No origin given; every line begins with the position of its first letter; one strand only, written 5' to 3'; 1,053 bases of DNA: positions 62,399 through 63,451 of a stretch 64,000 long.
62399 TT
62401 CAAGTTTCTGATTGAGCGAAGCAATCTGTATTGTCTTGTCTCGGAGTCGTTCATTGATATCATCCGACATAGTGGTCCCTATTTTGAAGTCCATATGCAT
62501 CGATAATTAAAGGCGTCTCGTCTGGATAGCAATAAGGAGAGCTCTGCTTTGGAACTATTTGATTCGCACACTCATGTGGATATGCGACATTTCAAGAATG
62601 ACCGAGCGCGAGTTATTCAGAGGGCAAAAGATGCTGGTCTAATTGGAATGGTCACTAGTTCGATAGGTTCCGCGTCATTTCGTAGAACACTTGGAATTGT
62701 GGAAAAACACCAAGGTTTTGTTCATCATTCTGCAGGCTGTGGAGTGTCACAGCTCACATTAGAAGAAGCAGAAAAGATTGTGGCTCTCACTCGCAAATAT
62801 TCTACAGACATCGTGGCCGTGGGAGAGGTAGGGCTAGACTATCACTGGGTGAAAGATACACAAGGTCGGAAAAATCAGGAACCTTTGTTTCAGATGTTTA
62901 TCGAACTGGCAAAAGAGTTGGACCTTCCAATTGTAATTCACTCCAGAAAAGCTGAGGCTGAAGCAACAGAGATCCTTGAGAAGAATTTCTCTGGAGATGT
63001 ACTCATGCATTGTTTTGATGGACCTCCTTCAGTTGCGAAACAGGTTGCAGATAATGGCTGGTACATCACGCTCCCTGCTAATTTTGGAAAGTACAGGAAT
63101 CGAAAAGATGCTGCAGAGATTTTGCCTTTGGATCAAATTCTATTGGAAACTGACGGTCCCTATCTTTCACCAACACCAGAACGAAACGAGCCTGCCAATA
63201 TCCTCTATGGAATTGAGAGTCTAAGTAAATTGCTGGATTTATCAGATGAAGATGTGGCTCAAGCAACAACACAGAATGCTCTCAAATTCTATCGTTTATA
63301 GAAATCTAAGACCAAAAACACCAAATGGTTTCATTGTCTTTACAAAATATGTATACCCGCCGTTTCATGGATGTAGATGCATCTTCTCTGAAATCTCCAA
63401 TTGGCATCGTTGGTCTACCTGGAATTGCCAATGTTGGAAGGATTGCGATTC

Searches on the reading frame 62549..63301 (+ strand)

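Call 39: search_protein_families(library=pfam, proteins=[window:62549-63301:+], max_evalue=1)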
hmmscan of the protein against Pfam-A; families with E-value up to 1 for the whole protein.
window:62549-63301:+ (250 aa): 3 families
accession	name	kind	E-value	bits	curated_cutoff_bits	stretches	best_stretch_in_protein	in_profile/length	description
PF01026.27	TatD_DNase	-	4.3e-63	213.5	27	1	4-248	1-252/253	TatD related DNase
PF04909.20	Amidohydro_2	-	1.9e-06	28.3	26.4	1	186-250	230-289/289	Amidohydrolase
PF01979.26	Amidohydro_1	-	0.013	15.2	25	1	5-176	8-203/345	Amidohydrolase family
